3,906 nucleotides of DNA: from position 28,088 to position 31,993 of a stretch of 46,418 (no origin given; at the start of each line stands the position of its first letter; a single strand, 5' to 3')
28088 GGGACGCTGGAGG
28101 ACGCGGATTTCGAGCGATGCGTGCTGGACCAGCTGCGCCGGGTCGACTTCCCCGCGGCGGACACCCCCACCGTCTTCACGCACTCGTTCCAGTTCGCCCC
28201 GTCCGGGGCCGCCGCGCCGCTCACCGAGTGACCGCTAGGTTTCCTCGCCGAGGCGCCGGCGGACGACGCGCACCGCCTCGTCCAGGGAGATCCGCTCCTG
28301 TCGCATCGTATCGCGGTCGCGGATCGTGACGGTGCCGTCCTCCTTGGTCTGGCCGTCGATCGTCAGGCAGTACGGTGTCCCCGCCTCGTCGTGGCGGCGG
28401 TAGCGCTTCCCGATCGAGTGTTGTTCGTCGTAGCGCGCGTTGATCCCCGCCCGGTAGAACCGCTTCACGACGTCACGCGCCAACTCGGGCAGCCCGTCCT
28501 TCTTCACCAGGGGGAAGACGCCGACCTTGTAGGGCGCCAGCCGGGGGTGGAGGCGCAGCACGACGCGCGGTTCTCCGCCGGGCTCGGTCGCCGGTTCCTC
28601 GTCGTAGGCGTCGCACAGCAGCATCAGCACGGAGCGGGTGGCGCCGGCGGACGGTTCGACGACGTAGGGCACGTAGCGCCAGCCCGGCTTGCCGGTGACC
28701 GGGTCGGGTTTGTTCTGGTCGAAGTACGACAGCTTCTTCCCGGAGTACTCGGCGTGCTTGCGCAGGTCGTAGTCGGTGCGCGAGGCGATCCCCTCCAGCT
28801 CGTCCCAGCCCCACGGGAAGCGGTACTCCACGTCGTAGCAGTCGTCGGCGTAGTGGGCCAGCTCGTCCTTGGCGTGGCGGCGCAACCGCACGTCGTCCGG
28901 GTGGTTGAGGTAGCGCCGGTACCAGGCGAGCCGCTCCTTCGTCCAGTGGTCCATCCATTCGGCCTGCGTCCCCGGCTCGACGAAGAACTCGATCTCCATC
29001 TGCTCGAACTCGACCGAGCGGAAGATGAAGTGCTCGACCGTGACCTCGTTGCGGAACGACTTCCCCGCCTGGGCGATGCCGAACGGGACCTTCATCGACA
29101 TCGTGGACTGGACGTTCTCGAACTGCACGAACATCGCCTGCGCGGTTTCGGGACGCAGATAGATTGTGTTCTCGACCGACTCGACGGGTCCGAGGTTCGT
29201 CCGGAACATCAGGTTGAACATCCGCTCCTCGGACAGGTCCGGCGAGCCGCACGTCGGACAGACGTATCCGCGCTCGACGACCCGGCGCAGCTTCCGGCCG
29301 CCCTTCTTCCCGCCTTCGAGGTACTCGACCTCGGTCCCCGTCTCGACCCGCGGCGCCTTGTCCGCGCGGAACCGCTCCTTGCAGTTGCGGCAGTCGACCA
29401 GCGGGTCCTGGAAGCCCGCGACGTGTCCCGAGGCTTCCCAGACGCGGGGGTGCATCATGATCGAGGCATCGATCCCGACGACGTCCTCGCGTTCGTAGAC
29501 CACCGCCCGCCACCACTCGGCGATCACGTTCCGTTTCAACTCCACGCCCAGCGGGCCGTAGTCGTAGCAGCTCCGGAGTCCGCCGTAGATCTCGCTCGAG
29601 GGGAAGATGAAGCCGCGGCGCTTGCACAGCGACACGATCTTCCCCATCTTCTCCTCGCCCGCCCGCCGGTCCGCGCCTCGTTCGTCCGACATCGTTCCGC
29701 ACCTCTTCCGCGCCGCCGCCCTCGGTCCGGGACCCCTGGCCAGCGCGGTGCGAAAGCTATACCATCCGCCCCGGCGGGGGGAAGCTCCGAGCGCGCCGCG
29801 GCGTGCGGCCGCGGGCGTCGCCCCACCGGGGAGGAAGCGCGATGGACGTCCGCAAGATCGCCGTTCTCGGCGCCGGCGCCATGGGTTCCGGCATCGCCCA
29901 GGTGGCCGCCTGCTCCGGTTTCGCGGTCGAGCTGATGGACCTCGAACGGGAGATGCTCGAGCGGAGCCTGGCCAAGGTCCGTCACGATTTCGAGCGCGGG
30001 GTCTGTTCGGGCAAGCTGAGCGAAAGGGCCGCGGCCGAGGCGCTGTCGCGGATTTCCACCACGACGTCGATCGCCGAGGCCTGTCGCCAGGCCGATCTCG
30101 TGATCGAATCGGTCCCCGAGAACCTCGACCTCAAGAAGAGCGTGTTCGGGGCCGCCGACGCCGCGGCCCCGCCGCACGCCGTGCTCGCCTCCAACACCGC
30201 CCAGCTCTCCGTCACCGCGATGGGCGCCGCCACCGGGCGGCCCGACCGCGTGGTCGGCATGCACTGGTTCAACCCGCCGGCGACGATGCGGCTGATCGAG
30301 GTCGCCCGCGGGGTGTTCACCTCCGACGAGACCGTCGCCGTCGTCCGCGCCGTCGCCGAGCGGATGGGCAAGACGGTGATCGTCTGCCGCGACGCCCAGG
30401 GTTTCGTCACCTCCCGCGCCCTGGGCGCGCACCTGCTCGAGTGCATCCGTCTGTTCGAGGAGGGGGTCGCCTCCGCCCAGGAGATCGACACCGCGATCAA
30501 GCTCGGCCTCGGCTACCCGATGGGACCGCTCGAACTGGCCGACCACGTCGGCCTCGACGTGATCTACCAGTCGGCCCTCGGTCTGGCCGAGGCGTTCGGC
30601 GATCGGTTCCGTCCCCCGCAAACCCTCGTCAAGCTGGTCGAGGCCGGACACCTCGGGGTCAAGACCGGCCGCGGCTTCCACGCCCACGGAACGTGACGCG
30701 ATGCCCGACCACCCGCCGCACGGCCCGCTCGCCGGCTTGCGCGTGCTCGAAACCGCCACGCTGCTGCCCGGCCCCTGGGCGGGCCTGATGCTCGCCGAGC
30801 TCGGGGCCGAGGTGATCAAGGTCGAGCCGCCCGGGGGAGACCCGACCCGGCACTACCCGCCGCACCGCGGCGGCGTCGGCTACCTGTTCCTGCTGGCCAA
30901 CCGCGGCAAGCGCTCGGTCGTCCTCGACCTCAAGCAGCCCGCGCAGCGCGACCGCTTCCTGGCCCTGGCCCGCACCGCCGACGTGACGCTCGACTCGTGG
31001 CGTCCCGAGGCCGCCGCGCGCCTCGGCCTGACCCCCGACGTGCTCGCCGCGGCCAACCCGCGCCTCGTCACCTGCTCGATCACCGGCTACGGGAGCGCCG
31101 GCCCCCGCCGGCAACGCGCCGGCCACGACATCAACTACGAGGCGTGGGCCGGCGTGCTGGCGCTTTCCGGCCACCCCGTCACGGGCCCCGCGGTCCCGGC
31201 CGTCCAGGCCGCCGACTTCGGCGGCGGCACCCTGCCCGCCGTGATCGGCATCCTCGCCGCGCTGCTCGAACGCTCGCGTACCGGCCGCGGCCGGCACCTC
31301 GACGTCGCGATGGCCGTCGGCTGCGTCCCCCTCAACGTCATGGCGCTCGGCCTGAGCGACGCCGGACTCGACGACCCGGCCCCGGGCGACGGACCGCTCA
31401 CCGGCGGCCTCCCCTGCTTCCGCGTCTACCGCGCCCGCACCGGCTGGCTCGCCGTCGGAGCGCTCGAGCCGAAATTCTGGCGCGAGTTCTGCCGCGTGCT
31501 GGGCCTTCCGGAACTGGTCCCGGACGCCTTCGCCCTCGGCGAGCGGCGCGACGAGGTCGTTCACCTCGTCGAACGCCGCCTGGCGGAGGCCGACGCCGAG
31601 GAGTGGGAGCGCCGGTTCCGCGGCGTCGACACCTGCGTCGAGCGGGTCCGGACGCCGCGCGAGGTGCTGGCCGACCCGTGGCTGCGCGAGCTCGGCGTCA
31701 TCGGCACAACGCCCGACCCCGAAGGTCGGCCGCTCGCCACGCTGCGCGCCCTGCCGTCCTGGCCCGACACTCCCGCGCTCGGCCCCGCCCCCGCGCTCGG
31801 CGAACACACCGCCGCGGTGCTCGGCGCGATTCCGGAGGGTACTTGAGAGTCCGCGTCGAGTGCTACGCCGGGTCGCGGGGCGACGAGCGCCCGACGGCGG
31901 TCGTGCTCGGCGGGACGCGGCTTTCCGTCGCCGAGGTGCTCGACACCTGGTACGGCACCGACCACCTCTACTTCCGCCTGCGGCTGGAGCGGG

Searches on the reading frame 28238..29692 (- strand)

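Call 22: search_protein_families(library=pfam, proteins=[window:28238-29692:-], max_evalue=0.001)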
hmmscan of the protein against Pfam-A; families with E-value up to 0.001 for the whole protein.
window:28238-29692:- (485 aa): 2 families
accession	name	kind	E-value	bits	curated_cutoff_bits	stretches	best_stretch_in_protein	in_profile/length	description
PF03129.25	HGTP_anticodon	-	9.2e-24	83.9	21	1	389-479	1-93/94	Anticodon binding domain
PF00587.30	tRNA-synt_2b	-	1.7e-06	28.6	29.3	1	174-289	8-119/179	tRNA synthetase class II core domain (G, H, P, S and T)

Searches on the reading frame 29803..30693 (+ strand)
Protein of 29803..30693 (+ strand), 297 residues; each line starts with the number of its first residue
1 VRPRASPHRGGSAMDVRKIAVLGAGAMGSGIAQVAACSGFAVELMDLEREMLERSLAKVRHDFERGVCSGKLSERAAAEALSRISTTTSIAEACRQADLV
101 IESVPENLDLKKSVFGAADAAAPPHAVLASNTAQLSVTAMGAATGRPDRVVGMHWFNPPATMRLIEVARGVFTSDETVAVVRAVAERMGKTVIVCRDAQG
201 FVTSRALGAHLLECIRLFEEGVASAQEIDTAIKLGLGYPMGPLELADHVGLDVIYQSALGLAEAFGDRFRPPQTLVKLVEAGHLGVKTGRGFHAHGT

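Call 22: search_protein_families(library=pfam, proteins=[window:29803-30693:+], max_evalue=0.001)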
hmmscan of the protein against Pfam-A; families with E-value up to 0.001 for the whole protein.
window:29803-30693:+ (297 aa): 5 families
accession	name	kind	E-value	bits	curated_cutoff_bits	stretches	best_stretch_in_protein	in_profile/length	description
PF02737.24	3HCDH_N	-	1.1e-60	205.1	22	1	18-197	1-179/180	3-hydroxyacyl-CoA dehydrogenase, NAD binding domain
PF00725.27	3HCDH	-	1.5e-28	99.5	22.1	1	200-293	1-95/97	3-hydroxyacyl-CoA dehydrogenase, C-terminal domain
PF03446.21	NAD_binding_2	-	3.4e-07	30.8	21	1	18-133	1-95/161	NAD binding domain of 6-phosphogluconate dehydrogenase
PF01210.29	NAD_Gly3P_dh_N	-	3.7e-05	24.2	23.1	1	18-107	1-80/158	NAD-dependent glycerol-3-phosphate dehydrogenase N-terminus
PF01262.27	AlaDh_PNT_C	-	8e-05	22.6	23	1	17-104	29-100/214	Alanine dehydrogenase/PNT, C-terminal domain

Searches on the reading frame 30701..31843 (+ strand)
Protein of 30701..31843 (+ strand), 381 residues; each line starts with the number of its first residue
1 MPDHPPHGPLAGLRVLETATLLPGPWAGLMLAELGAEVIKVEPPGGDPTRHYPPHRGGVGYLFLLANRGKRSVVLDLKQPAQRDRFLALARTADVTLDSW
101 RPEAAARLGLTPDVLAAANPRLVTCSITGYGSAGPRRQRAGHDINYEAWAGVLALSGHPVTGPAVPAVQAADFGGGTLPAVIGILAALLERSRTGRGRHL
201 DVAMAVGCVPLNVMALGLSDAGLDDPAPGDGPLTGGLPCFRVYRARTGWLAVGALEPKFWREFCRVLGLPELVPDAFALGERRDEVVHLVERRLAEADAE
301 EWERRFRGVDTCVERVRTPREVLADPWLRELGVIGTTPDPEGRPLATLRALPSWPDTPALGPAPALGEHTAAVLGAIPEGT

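Call 22: search_protein_families(library=pfam, proteins=[window:30701-31843:+], max_evalue=0.001)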
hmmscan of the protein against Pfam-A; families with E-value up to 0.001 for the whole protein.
window:30701-31843:+ (381 aa): 1 family
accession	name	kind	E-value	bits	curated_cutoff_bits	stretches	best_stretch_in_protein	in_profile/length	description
PF02515.22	CoA_transf_3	-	5.9e-100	335.4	23.3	1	10-370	1-366/366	CoA-transferase family III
